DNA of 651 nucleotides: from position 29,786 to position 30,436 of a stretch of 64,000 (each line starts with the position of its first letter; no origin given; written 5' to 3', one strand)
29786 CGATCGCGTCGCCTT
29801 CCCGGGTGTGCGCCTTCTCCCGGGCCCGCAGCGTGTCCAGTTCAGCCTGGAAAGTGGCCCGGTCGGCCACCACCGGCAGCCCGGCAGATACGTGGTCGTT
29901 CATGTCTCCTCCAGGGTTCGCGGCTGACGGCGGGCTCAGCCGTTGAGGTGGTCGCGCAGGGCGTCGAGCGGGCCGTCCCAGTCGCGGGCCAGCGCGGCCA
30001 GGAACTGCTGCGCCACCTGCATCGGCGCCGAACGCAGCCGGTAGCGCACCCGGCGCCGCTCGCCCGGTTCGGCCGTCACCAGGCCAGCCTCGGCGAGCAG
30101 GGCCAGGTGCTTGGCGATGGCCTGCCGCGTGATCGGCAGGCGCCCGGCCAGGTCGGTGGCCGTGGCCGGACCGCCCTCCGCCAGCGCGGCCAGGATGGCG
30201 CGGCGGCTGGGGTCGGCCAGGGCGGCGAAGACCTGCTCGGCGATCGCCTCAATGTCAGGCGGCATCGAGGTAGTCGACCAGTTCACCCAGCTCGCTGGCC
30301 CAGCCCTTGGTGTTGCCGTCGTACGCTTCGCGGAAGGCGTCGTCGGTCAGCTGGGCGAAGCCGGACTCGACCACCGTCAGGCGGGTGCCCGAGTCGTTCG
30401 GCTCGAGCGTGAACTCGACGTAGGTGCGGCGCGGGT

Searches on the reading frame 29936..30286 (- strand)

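Call 11: search_protein_families(library=ncbifam, proteins=[window:29936-30286:-], max_evalue=0.01)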
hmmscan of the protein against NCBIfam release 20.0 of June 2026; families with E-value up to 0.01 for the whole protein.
window:29936-30286:- (116 aa): 16 families
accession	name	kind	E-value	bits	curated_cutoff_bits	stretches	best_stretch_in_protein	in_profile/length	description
NF033788.1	HTH_metalloreg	subfamily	8.5e-18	63.9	55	1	17-89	2-73/77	metalloregulator ArsR/SmtB family transcription factor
NF033789.1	repress_SdpR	subfamily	6.6e-13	48.4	100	1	19-90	1-70/79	autorepressor SdpR family transcription factor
NF047906.1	CdPbTransRegCmtR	equivalog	6.9e-13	48.4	150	1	17-96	12-89/104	Cd(II)/Pb(II)-sensing metalloregulatory transcriptional regulator CmtR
NF007528.0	PRK10141.1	subfamily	8.9e-07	28.8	97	1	18-86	8-75/117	metalloregulator ArsR/SmtB family transcription factor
NF041413.1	ArsR_Rv2640c_fam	equivalog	3.5e-06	27.4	155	1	20-86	36-103/118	Rv2640c family ArsR-like transcriptional regulator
TIGR02702.1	SufR_cyano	equivalog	2.6e-05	24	178.8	1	28-73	3-48/208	iron-sulfur cluster biosynthesis transcriptional regulator SufR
NF053606.1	Sta1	subfamily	0.00014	21.9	80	1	30-86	24-83/100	Sta1 family transcriptional regulator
NF008273.0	PRK11050.1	equivalog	0.00019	21.1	153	1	31-74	45-88/156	manganese-binding transcriptional regulator MntR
NF053704.1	TransRegCcpNBacil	equivalog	0.00021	20.7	260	1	29-74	8-53/208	transcriptional regulator CcpN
NF040642.1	sulf_sens_BigR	equivalog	0.00027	21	155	1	19-99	13-88/95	sulfite-sensing transcriptional repressor BigR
NF040939.2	trans_reg_lrs14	equivalog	0.0043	17.1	90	1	30-77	25-73/103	Lrs14 family HTH-type transcriptional regulator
TIGR01884.1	cas_HTH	subfamily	0.0049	16.3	60.2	1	18-75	132-191/202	CRISPR-associated CARF protein Csa3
TIGR00738.1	rrf2_super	superfamily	0.0055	16.6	73.3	1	32-91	17-74/132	Rrf2 family transcriptional regulator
NF008847.0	PRK11886.1-2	equivalog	0.006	15.9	293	1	28-71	7-50/320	bifunctional biotin--[acetyl-CoA-carboxylase] ligase/biotin operon repressor BirA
NF053755.1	MsvR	equivalog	0.0097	15.6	220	0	18-90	5-78/236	transcriptional factor MsvR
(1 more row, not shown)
